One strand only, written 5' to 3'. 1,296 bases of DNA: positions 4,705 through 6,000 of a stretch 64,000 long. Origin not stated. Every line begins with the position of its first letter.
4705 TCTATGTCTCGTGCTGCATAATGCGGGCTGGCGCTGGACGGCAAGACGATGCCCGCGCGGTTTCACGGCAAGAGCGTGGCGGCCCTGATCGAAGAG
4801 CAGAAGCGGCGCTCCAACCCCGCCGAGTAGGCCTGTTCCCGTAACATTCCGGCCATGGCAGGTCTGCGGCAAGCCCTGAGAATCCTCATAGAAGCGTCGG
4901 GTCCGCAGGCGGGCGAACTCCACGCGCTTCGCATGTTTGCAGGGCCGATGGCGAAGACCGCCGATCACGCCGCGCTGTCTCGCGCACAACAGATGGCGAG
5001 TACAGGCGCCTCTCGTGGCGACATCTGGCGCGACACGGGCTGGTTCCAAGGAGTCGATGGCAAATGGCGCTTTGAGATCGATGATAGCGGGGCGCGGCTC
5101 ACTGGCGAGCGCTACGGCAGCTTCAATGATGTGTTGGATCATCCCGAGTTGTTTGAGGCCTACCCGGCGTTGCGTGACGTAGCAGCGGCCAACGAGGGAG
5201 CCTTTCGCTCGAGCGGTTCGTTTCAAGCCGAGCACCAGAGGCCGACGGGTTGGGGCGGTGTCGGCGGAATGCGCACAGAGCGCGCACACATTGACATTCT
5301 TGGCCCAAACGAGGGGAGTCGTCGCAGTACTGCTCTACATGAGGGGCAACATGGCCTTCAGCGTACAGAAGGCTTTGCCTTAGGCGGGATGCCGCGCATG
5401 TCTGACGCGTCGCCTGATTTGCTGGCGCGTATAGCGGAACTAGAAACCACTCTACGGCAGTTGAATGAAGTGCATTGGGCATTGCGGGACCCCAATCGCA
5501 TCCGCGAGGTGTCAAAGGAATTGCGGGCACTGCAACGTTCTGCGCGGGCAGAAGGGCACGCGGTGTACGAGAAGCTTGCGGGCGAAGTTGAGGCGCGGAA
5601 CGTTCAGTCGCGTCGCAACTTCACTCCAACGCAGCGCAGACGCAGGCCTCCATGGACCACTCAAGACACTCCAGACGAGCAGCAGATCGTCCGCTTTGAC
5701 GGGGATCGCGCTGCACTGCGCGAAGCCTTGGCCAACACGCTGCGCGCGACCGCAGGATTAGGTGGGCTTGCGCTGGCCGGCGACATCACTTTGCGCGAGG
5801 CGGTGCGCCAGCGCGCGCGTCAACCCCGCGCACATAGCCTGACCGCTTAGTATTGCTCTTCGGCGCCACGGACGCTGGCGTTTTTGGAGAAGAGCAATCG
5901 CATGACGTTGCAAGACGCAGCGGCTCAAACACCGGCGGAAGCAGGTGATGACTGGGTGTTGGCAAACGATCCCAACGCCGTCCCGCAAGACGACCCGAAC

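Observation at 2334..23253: A short LR(R/Q/E)AL helix recurs at the termini of seven virion-module ORFs, conserved as peptide rather than as DNA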

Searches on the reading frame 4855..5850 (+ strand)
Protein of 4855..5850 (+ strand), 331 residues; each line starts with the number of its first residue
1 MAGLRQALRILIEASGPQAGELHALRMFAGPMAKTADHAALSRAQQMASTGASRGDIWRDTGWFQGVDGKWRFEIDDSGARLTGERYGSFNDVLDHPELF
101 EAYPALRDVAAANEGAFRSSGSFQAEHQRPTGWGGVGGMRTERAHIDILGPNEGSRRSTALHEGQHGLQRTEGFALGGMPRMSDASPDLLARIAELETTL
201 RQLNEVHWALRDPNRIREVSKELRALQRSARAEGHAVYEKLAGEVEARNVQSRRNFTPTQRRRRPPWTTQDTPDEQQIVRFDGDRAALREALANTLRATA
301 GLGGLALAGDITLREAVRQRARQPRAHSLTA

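Call 6: search_protein_families(library=pfam, proteins=[window:4855-5850:+], max_evalue=0.01)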
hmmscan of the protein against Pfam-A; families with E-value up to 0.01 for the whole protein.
window:4855-5850:+ (331 aa): 1 family
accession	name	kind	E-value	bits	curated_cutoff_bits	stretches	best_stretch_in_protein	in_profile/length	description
PF18838.6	LPD23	-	1.7e-25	89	27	1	27-82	2-57/58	Large polyvalent protein associated domain 23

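Call 7: search_protein_families(library=phrogs, proteins=[window:4855-5850:+], max_evalue=0.001)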
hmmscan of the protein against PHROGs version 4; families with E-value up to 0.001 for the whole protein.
window:4855-5850:+ (331 aa): 4 families
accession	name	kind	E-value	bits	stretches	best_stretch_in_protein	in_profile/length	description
phrog_13543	-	unknown function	9.6e-20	70.7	1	23-177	1174-1311/1879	-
phrog_21376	-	unknown function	4.5e-13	48.5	1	14-283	26-261/1664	-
phrog_14770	-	unknown function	1.7e-08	32.7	1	28-98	1529-1598/3427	-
phrog_11358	-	unknown function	2.5e-06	25.7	1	24-113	2032-2099/3431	-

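Call 13: find_homologous_proteins(query=window:4855-5850:+, max_evalue=0.00001)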
Query window:4855-5850:+ (331 aa): 655 proteins with E <= 0.00001 among 8000 candidates; the best 120 are listed.
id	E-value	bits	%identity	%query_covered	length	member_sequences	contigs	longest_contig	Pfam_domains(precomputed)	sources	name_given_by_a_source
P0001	6.0e-214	727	100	100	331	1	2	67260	PF18838.8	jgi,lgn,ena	-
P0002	1.2e-93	332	53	96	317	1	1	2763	PF18838.8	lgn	-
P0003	1.6e-81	292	48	97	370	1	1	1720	PF18838.8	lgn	-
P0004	7.9e-76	273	47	98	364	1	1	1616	PF18838.8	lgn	-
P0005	7.7e-74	267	40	85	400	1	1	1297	PF18838.8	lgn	-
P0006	2.6e-73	265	56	72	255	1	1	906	PF18838.8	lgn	-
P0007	9.1e-73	263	44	98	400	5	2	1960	PF18838.8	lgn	-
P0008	1.4e-71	259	44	96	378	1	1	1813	PF18838.8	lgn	-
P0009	2.8e-70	255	47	96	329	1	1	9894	PF18838.8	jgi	-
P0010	3.7e-70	255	43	96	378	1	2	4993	PF18838.8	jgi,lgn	-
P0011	2.5e-69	252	45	96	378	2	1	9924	PF18838.8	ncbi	-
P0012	3.1e-68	248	45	90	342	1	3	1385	PF18838.8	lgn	-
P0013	6.4e-67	244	48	91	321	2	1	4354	PF18838.8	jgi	jgi:hypothetical protein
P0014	9.6e-67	244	41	96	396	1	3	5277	PF18838.8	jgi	-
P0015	1.4e-63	233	76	25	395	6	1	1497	PF18838.8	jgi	-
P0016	2.2e-63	232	43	91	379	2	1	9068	PF18838.8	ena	-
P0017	4.1e-61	225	42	90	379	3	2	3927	PF18838.8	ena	-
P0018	1.4e-60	223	46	90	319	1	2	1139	PF18838.8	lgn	-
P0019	1.9e-51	193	44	84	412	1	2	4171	PF18838.8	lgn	-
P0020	6.5e-50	188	44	84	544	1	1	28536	PF18838.8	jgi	jgi:hypothetical protein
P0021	8.2e-50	188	43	78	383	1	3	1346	PF18838.8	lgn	-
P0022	2.0e-49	187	44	82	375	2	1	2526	PF18838.8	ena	-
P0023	2.1e-49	187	45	77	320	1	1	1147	PF18838.8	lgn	-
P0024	5.8e-48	182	79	17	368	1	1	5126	PF18838.8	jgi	jgi:hypothetical protein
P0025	2.1e-47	180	38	83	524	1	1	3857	PF18838.8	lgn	-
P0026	5.4e-47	179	42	77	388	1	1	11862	PF18838.8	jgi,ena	jgi:hypothetical protein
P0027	8.3e-47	178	43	83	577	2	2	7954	PF18760.8,PF18838.8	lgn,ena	-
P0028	1.1e-46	178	43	79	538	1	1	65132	PF18838.8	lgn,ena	-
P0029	5.6e-46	175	40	79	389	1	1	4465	PF18838.8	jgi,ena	-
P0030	8.1e-46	175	43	78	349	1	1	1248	PF18838.8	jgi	jgi:hypothetical protein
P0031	1.7e-45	174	40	81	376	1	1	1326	PF18838.8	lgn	-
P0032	1.9e-45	174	41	86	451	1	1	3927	PF18838.8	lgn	-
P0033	2.1e-45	173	44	78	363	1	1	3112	PF18838.8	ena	-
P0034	3.8e-45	173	42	82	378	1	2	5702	PF18838.8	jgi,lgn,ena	-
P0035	6.5e-45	172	39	78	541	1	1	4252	PF18838.8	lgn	-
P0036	1.5e-44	171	41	82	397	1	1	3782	PF18838.8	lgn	-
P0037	2.4e-44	170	39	83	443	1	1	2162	PF18838.8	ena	-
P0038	2.4e-44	170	42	77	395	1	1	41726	PF18838.8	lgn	-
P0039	3.9e-44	169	38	81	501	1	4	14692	PF18838.8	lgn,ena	-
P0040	4.0e-44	169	41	80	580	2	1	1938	PF18838.8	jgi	jgi:hypothetical protein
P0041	4.1e-44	169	43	78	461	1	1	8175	PF18838.8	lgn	-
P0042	4.1e-44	169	41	81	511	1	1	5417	PF18838.8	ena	-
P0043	5.0e-44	169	42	77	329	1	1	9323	PF18838.8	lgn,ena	-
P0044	7.4e-44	168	42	76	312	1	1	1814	PF18838.8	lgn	-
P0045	1.4e-43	167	42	79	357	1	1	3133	PF18838.8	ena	-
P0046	3.6e-43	166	39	84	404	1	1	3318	PF18838.8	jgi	-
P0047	5.6e-43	165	40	84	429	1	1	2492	PF18838.8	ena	-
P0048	5.9e-43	165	41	82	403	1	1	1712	PF18838.8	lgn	-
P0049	7.7e-43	165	43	80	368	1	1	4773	PF18838.8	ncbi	-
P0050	8.5e-43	165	39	78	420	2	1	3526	PF18838.8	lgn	-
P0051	1.1e-42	165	40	77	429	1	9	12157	PF18838.8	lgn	-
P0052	1.3e-42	164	40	84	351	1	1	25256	PF18838.8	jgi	jgi:hypothetical protein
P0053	1.3e-42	164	38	81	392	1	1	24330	PF18838.8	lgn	-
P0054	1.8e-42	164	40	78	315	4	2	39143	PF18838.8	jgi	-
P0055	2.1e-42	164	40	78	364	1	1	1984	PF18838.8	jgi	jgi:hypothetical protein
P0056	3.2e-42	163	42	78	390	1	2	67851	PF18838.8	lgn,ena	-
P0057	3.3e-42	163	40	81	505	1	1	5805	PF18838.8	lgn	-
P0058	3.5e-42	163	38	83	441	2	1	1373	PF18838.8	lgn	-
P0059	4.5e-42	162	40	83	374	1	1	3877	PF18838.8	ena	-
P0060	5.1e-42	162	41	80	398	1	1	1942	PF18838.8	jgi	jgi:hypothetical protein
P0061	1.0e-41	161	39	80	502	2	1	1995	PF18838.8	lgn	-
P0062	1.1e-41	161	78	16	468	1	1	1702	PF18838.8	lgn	-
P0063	1.2e-41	161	38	77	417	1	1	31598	PF18838.8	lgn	-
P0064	1.3e-41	161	37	78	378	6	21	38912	PF18838.8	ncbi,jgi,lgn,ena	jgi:hypothetical protein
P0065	1.7e-41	161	36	78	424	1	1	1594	PF18838.8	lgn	-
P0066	1.7e-41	161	44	77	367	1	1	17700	PF18838.8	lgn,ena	-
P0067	1.8e-41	160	42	78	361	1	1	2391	PF18838.8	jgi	jgi:hypothetical protein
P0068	2.0e-41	160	39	80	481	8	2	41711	PF18838.8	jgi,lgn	jgi:hypothetical protein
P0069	2.4e-41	160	40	78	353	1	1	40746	PF18838.8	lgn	-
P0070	3.5e-41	160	39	84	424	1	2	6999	PF18838.8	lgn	-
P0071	3.5e-41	160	41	77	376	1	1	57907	PF18838.8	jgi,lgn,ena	-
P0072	3.9e-41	159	44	81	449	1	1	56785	PF18838.8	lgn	-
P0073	4.0e-41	159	40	78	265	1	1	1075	PF18838.8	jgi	jgi:hypothetical protein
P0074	4.5e-41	159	36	79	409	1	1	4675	PF18838.8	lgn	-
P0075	4.6e-41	159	38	92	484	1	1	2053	PF18838.8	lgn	-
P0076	4.9e-41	159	43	79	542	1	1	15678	PF18838.8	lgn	-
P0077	5.7e-41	159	38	84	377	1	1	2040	PF18838.8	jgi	jgi:hypothetical protein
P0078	7.5e-41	158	41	77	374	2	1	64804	PF18838.8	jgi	jgi:hypothetical protein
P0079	8.6e-41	158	38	82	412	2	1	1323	PF18838.8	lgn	-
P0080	1.1e-40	158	36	88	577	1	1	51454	PF18838.8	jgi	jgi:hypothetical protein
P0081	1.3e-40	158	42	77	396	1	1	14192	PF18838.8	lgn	-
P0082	1.3e-40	158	38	79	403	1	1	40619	PF18838.8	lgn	-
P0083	1.5e-40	157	46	47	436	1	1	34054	PF18838.8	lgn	-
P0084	1.7e-40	157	39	77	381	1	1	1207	PF18838.8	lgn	-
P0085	1.9e-40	157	42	77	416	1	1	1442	PF18838.8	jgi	jgi:hypothetical protein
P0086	2.2e-40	157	37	77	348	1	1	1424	PF18838.8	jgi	jgi:hypothetical protein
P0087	3.0e-40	156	41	77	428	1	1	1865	PF18838.8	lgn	-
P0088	4.4e-40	156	38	84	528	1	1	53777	PF18838.8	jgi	jgi:hypothetical protein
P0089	4.6e-40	156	36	79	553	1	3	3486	PF18838.8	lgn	-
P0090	5.2e-40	156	39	77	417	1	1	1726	PF18838.8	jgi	jgi:hypothetical protein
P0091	5.8e-40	156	40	84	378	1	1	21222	PF18838.8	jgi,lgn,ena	jgi:hypothetical protein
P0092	6.4e-40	155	40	79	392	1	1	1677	PF18838.8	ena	-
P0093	6.5e-40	155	39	77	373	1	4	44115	PF18838.8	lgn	-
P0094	6.7e-40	155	41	77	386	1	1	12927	PF18838.8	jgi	jgi:hypothetical protein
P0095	9.4e-40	155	39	78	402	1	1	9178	PF18838.8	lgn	-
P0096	1.0e-39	155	37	80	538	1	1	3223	PF18838.8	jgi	jgi:hypothetical protein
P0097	1.1e-39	155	36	79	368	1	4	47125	PF18838.8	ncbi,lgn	-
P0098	1.4e-39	154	37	79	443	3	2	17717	PF18838.8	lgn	-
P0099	1.8e-39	154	41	76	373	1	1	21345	PF18838.8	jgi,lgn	jgi:hypothetical protein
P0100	1.9e-39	154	35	84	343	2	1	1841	PF18838.8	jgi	jgi:hypothetical protein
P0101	2.1e-39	154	39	78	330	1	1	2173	PF18838.8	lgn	-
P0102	2.2e-39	154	38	79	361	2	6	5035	PF18838.8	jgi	jgi:hypothetical protein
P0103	2.2e-39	154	39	78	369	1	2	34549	PF18838.8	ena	-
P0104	2.7e-39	153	42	82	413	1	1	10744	PF18838.8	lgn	-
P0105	3.2e-39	153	40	79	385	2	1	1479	PF18838.8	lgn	-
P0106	3.3e-39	153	40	82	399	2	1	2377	PF18838.8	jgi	-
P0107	3.3e-39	153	38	85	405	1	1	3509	PF18838.8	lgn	-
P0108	3.7e-39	153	39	82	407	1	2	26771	PF18838.8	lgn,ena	-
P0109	4.0e-39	153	41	77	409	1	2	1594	PF18838.8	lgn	-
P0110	4.6e-39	153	42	81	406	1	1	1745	PF18838.8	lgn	-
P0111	5.4e-39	152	40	79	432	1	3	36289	PF18838.8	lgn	-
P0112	6.2e-39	152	39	82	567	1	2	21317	PF18838.8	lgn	-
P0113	9.9e-39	151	38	78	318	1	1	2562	PF18838.8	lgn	-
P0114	1.1e-38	151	37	77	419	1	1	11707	PF18838.8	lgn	-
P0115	1.2e-38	151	37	84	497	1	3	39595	PF18838.8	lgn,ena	-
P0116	1.3e-38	151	38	77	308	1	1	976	PF18838.8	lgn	-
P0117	1.5e-38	151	38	81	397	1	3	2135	PF18838.8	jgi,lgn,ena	jgi:hypothetical protein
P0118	1.5e-38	151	40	77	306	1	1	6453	PF18838.8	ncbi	-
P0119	1.6e-38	151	40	53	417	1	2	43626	PF18838.8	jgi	jgi:hypothetical protein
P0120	2.2e-38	150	38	78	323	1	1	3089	PF18838.8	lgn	-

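Call 16: find_encoding_contigs(protein=P0011, flank=10000, max_places=3)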
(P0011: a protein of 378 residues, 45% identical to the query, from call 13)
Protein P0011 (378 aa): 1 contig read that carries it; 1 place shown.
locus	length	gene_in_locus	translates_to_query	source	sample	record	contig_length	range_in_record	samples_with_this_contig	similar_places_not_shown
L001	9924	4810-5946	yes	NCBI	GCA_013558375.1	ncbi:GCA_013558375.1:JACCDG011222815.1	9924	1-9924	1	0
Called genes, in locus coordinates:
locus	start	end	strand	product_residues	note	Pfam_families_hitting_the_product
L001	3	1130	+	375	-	?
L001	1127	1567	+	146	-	PF23140:Gp80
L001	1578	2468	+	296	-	-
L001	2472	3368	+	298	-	-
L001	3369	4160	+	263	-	-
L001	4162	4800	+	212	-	-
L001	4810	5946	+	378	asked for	PF18838:LPD23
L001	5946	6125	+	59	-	-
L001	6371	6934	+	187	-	-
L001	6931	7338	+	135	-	PF00166:Cpn10 (weak)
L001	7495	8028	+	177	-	PF13392:HNH_3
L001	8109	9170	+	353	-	-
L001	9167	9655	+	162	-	-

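Call 17: find_encoding_contigs(protein=P0009, flank=10000, max_places=3)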
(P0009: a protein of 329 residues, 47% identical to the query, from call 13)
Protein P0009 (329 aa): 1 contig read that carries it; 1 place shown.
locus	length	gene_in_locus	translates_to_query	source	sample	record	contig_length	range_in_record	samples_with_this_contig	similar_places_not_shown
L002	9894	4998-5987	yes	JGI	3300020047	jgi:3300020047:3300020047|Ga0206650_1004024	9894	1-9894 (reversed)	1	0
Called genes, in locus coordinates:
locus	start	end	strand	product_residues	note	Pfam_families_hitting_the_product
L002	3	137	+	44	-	?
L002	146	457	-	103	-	PF13392:HNH_3 (weak)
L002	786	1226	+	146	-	PF23140:Gp80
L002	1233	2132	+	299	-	-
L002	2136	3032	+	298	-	-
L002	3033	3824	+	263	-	-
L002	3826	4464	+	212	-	-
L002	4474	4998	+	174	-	-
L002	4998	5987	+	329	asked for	PF18838:LPD23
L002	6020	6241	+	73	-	-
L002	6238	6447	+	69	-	-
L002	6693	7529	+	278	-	PF13392:HNH_3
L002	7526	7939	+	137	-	-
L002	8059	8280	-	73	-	-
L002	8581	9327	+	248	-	-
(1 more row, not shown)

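Call 33: search_dna_similar(query=window:4855-5850:+, collection=phages, mode=protein, max_rows=30)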
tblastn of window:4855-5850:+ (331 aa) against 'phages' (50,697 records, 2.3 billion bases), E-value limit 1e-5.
Records with a match: 44; places in all: 45; records where one place covers at least 80% of the query: 34.
Best place of each record, by identity: <60% 44.
By first word of the organism name: Pseudomonas 39; Caudoviricetes 3; Bacillus 1; Xanthomonas 1.
By host as written in the record: Pseudomonas aeruginosa 17; - 12; Pseudomonas aeruginosa PAO1 4; Pseudomonas aeruginosa HIM-6 2; Pseudomonas sp. 2; Pseudomonas aeruginosa ATCC 27853 2; Pseudomonas aeruginosa ATCC 15692 (PAO1) 1; Pseudomonas aeruginosa PAO1k 1; and 3 more.
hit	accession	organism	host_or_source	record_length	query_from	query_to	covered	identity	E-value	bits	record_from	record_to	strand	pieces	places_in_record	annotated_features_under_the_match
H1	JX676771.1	Pseudomonas phage AF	soil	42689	8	283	83%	35.3%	9e-24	107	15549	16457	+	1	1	hypothetical protein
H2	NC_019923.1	Pseudomonas phage AF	soil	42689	8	283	83%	35.3%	9e-24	107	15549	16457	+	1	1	hypothetical protein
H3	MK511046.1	Pseudomonas phage vB_Pae_BR313a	Pseudomonas aeruginosa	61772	13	283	82%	32.1%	4e-18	91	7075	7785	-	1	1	hypothetical protein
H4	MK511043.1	Pseudomonas phage vB_Pae_BR228a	Pseudomonas aeruginosa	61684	13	283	82%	32.1%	4e-18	91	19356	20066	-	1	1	hypothetical protein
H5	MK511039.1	Pseudomonas phage vB_Pae_CF24a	Pseudomonas aeruginosa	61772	13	283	82%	32.1%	4e-18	91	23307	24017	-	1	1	hypothetical protein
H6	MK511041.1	Pseudomonas phage vB_Pae_CF69a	Pseudomonas aeruginosa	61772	13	283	82%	32.1%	4e-18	91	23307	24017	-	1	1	hypothetical protein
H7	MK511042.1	Pseudomonas phage vB_Pae_CF126a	Pseudomonas aeruginosa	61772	13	283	82%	32.1%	4e-18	91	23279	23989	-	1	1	hypothetical protein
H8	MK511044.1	Pseudomonas phage vB_Pae_BR197a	Pseudomonas aeruginosa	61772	13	283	82%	32.1%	4e-18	91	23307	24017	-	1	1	hypothetical protein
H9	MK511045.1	Pseudomonas phage vB_Pae_BR208a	Pseudomonas aeruginosa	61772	13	283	82%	32.1%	4e-18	91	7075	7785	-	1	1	hypothetical protein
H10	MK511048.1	Pseudomonas phage vB_Pae_BR320a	Pseudomonas aeruginosa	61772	13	283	82%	32.1%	4e-18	91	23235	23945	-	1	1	hypothetical protein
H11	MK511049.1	Pseudomonas phage vB_Pae_BR326a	Pseudomonas aeruginosa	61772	13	283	82%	32.1%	4e-18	91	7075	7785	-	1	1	hypothetical protein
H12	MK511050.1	Pseudomonas phage vB_Pae_BR150a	Pseudomonas aeruginosa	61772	13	283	82%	32.1%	4e-18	91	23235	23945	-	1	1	hypothetical protein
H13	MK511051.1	Pseudomonas phage vB_Pae_BR181a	Pseudomonas aeruginosa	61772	13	283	82%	32.1%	4e-18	91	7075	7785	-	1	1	hypothetical protein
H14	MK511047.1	Pseudomonas phage vB_Pae_BR319b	Pseudomonas aeruginosa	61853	13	283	82%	32.1%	4e-18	91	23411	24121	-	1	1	hypothetical protein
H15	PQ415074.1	Pseudomonas phage Baskent_P6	Pseudomonas aeruginosa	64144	13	283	82%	32.1%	4e-18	91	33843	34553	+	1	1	PLxRFG domain-containing protein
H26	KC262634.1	Pseudomonas phage H66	Pseudomonas aeruginosa HIM-6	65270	13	283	82%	32.1%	8e-18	90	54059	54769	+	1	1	structural protein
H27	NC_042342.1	Pseudomonas phage H66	Pseudomonas aeruginosa HIM-6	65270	13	283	82%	32.1%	8e-18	90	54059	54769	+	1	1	PLxRFG domain-containing protein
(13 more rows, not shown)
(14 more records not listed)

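Call 34: get_annotated_region(hit=H27, flank=12000)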
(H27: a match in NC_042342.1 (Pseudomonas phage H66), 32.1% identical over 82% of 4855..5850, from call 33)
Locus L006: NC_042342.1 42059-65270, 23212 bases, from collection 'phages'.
description: Pseudomonas virus H66, complete genome.
organism: Pseudomonas phage H66 (NCBI taxid 2928683)
taxonomy: Viruses; Duplodnaviria; Heunggongvirae; Uroviricota; Caudoviricetes; Hollowayvirus; Hollowayvirus H66
host: Pseudomonas aeruginosa HIM-6; source: -; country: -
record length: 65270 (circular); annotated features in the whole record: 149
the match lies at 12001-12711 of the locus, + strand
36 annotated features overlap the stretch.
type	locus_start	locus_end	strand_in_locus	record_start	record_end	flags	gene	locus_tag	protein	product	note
CDS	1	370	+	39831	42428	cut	-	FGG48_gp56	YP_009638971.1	hypothetical protein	-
regulatory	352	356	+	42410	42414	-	-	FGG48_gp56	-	ribosome_binding_site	-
CDS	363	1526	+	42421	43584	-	-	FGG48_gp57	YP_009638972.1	hypothetical protein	-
regulatory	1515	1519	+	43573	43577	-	-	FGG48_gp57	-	ribosome_binding_site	-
CDS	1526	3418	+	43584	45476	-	-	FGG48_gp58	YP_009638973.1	hypothetical protein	-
regulatory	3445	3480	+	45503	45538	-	-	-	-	terminator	-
regulatory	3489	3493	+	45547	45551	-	-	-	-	ribosome_binding_site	-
CDS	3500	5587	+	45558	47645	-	-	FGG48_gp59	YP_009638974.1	hypothetical protein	-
regulatory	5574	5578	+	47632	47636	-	-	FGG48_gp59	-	ribosome_binding_site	-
CDS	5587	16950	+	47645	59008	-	-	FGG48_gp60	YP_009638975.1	PLxRFG domain-containing protein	similar to S-adenosyl-L-methionine-dependent methyltransferase domain (SSF53335); verified by mass spectrometry as part ...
regulatory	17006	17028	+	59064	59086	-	-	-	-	terminator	-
regulatory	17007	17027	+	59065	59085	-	-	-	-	terminator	-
regulatory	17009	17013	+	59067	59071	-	-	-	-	ribosome_binding_site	-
CDS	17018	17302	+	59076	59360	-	-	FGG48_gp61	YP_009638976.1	holin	similar to YP_164325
regulatory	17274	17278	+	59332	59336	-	-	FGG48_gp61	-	ribosome_binding_site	-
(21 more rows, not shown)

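Call 35: get_annotated_region(hit=H2, flank=12000)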
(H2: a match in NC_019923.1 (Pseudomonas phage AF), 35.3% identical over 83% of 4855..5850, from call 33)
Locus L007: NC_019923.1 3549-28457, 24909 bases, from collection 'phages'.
description: Pseudomonas phage AF, complete genome.
organism: Pseudomonas phage AF (NCBI taxid 1235689)
taxonomy: Viruses; Duplodnaviria; Heunggongvirae; Uroviricota; Caudoviricetes
host: -; source: soil; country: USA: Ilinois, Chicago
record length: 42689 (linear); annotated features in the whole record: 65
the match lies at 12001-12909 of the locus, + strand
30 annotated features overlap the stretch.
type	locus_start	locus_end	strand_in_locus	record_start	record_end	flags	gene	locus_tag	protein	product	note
CDS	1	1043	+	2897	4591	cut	-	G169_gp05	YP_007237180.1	head-tail adaptor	-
CDS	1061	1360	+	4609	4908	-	-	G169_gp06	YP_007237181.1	hypothetical protein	-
CDS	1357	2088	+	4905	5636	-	-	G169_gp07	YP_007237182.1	protease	-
CDS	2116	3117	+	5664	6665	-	-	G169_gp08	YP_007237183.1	major head protein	-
CDS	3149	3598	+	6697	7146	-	-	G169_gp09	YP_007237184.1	hypothetical protein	-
CDS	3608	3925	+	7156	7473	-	-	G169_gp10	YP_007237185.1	hypothetical protein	-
CDS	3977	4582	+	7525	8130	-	-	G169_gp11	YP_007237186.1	tail protein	-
CDS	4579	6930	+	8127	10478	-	-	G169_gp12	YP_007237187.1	tail protein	-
CDS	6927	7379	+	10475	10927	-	-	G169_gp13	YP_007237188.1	internal virion protein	-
CDS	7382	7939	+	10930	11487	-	-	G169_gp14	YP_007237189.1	internal virion protein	-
CDS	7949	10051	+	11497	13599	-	-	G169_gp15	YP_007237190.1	endolysin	-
CDS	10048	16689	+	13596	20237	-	-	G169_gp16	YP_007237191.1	hypothetical protein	-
CDS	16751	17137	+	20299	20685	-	-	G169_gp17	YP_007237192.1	holin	-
CDS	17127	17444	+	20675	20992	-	-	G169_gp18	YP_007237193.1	holin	-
CDS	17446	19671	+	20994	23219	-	-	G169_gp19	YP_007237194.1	tail spike protein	-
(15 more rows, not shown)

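Call 36: search_protein_families(library=pfam, proteins=[L006:5587-16950:+, L007:10048-16689:+], max_evalue=0.001)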
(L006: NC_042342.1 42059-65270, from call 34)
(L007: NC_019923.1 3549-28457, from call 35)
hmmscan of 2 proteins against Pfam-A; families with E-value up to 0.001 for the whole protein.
L006:5587-16950:+ (3787 aa): 4 families
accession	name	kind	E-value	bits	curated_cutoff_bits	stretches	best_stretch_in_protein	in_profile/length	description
PF18838.6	LPD23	-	5.9e-19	68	27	1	2153-2209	1-57/58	Large polyvalent protein associated domain 23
PF18798.6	LPD3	-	2.2e-12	47.6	27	1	2665-2766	9-114/114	Large polyvalent protein-associated domain 3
PF05175.20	MTS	-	7.8e-05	22.8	23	1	2015-2081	68-141/170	Methyltransferase small domain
PF13489.12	Methyltransf_23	-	0.00036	20.7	27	0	1984-2098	20-135/164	Methyltransferase domain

L007:10048-16689:+ (2213 aa): 2 families
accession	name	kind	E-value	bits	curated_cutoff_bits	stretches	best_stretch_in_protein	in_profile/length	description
PF18834.6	LPD22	-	1.4e-24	86.5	28.6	1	43-138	2-96/97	Large polyvalent protein associated domain 22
PF18838.6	LPD23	-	1.4e-23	82.8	27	1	669-724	2-57/58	Large polyvalent protein associated domain 23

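Call 37: search_protein_families(library=ncbifam, proteins=[L006:5587-16950:+, L007:10048-16689:+, window:4855-5850:+], max_evalue=0.01)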
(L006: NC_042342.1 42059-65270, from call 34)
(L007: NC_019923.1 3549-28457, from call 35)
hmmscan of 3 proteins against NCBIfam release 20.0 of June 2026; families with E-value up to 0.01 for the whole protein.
L006:5587-16950:+ (3787 aa): 2 families
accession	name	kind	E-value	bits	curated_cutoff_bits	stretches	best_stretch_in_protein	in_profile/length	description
NF032893.0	tail-700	domain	3e-239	796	100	1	3105-3772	2-681/681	PLxRFG domain-containing protein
NF011530.0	PRK14968.1-4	equivalog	0.0036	16.7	243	0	1976-2058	31-113/202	putative methyltransferase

L007:10048-16689:+ (2213 aa): 0 families

window:4855-5850:+ (331 aa): 0 families
